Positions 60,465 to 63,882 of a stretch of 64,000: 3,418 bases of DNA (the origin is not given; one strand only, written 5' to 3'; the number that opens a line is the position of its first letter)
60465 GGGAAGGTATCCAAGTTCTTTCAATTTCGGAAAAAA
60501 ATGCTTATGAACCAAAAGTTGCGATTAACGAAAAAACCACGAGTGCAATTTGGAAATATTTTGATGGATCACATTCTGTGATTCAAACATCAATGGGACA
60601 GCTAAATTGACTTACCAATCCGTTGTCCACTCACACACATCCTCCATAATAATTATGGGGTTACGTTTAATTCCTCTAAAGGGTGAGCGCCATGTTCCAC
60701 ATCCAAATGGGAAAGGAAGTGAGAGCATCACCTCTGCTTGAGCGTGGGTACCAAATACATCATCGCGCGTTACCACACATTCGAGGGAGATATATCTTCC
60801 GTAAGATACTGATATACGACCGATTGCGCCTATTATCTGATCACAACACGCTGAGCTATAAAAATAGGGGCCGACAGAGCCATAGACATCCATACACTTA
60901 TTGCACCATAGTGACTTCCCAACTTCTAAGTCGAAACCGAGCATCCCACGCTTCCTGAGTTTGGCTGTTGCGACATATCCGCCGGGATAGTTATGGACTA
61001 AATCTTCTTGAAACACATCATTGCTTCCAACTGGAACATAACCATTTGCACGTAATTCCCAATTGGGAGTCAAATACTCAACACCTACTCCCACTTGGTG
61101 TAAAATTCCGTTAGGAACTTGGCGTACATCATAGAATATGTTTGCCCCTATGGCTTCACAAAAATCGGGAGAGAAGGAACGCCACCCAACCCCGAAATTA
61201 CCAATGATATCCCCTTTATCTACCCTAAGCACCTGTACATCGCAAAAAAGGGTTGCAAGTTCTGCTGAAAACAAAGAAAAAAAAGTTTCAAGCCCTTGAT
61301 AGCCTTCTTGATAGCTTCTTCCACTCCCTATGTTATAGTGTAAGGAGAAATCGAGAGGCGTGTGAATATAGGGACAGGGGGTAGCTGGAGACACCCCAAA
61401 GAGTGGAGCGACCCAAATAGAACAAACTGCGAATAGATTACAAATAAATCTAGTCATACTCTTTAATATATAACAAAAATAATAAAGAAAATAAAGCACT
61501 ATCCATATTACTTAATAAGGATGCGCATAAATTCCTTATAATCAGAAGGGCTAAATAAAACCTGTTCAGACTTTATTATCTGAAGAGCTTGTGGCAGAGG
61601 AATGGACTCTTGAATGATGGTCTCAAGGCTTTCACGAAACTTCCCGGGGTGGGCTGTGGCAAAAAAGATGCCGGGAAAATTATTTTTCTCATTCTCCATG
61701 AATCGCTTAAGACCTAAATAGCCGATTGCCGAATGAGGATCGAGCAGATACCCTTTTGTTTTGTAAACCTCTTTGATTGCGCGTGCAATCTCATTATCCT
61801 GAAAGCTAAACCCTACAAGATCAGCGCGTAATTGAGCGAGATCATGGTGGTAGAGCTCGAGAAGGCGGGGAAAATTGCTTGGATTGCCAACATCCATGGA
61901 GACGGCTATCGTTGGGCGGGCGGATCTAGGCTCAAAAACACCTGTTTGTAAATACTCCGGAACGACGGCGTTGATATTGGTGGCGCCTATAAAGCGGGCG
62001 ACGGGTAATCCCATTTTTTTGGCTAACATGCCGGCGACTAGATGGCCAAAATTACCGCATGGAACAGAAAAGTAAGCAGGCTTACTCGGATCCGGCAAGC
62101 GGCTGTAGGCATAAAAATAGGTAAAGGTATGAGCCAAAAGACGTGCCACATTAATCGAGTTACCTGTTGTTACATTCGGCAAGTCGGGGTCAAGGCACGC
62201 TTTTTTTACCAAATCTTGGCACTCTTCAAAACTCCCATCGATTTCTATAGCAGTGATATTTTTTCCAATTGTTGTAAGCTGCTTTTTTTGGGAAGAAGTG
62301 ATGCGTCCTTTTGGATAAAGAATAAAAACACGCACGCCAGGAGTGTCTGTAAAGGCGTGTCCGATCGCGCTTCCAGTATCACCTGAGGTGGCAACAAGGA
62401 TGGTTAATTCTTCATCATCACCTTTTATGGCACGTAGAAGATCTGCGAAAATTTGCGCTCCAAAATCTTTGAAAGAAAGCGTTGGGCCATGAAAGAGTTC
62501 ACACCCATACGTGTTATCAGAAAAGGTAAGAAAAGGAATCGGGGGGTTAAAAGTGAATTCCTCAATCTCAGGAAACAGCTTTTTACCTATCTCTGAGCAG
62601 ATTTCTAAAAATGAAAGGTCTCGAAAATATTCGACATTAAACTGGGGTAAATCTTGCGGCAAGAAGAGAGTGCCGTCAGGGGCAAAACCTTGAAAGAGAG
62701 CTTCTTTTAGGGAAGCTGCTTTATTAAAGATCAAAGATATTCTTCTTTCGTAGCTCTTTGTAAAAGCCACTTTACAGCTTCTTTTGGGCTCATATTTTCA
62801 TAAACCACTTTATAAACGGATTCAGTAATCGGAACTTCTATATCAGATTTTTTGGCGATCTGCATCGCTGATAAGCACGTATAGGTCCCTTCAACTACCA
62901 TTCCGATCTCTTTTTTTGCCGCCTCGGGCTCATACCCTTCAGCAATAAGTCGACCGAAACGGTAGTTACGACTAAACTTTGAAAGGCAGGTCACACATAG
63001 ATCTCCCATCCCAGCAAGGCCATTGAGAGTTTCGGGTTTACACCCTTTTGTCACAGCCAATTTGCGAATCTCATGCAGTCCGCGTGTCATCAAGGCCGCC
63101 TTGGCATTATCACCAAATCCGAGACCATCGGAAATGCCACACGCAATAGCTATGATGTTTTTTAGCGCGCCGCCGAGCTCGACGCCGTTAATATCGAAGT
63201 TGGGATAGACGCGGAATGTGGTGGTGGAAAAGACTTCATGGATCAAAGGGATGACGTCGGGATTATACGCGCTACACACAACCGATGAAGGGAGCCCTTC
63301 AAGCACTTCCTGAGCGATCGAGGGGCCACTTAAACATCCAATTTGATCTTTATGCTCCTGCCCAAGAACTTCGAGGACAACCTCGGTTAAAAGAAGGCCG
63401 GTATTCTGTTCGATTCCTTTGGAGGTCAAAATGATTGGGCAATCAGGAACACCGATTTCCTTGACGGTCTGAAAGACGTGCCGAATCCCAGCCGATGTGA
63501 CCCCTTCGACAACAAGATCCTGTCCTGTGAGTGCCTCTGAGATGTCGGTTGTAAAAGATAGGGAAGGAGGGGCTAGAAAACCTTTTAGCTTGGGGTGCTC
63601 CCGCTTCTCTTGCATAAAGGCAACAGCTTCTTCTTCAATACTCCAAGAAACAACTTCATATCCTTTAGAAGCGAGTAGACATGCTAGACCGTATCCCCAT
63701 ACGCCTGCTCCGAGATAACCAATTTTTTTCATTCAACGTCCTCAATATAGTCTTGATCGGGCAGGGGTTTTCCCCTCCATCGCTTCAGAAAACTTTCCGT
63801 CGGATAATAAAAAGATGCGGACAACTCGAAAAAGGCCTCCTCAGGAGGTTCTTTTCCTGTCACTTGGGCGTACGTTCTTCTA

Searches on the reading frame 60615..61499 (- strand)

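Call 48: search_protein_families(library=pfam, proteins=[window:60615-61499:-], max_evalue=0.001)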
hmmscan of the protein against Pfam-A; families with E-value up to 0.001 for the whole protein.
window:60615-61499:- (295 aa): 1 family
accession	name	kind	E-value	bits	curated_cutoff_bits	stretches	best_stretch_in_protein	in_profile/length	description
PF11924.14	IAT_beta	-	6.4e-12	46.1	22.3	1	70-194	65-172/279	Inverse autotransporter, beta-domain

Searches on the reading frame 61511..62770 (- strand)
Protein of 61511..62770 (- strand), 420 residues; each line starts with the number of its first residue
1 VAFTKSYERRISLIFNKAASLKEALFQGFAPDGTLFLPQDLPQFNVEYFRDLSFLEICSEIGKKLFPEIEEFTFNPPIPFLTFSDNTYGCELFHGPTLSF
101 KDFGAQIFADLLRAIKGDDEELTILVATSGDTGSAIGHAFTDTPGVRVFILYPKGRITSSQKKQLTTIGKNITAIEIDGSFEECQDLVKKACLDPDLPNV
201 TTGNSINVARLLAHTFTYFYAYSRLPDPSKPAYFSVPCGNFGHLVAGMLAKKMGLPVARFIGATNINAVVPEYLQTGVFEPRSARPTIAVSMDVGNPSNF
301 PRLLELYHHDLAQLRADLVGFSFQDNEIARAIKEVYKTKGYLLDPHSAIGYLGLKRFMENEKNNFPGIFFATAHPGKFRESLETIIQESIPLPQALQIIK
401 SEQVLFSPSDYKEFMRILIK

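Call 48: search_protein_families(library=pfam, proteins=[window:61511-62770:-], max_evalue=0.001)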
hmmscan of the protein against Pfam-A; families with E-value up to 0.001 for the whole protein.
window:61511-62770:- (420 aa): 3 families
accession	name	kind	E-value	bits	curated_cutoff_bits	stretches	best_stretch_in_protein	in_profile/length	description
PF00291.31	PALP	-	4.3e-28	98.9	35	1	90-356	28-276/295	Pyridoxal-phosphate dependent enzyme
PF14821.11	Thr_synth_N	-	2.9e-08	34.2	25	1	17-70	10-67/79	Threonine synthase N terminus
PF24857.1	THR4_C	-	7.3e-05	23.3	27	1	347-386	1-41/85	Threonine synthase, C-terminal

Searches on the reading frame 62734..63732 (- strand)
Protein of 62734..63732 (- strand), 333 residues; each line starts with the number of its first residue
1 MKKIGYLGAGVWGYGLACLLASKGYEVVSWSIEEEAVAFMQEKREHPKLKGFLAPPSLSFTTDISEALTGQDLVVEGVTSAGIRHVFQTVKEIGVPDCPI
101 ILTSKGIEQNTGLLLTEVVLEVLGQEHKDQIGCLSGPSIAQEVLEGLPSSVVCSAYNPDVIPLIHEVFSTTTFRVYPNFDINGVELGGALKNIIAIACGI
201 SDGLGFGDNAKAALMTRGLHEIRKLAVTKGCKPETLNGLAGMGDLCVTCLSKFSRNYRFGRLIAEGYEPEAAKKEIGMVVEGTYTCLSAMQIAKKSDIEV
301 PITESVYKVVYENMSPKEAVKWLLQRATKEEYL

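Call 48: search_protein_families(library=pfam, proteins=[window:62734-63732:-], max_evalue=0.001)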
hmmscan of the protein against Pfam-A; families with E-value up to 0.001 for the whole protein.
window:62734-63732:- (333 aa): 4 families
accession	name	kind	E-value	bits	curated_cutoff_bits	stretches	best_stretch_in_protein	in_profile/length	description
PF07479.19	NAD_Gly3P_dh_C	-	4.1e-57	192.8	25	1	180-321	1-142/142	NAD-dependent glycerol-3-phosphate dehydrogenase C-terminus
PF01210.29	NAD_Gly3P_dh_N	-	1e-38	133.2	23.1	1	3-159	1-156/158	NAD-dependent glycerol-3-phosphate dehydrogenase N-terminus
PF20618.3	GPD_NAD_C_bact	-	3.8e-21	75.8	27.6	1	240-306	1-66/66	Bacterial GPD, NAD-dependent C-terminal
PF02737.24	3HCDH_N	-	5.3e-06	26.9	22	1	3-98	1-108/180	3-hydroxyacyl-CoA dehydrogenase, NAD binding domain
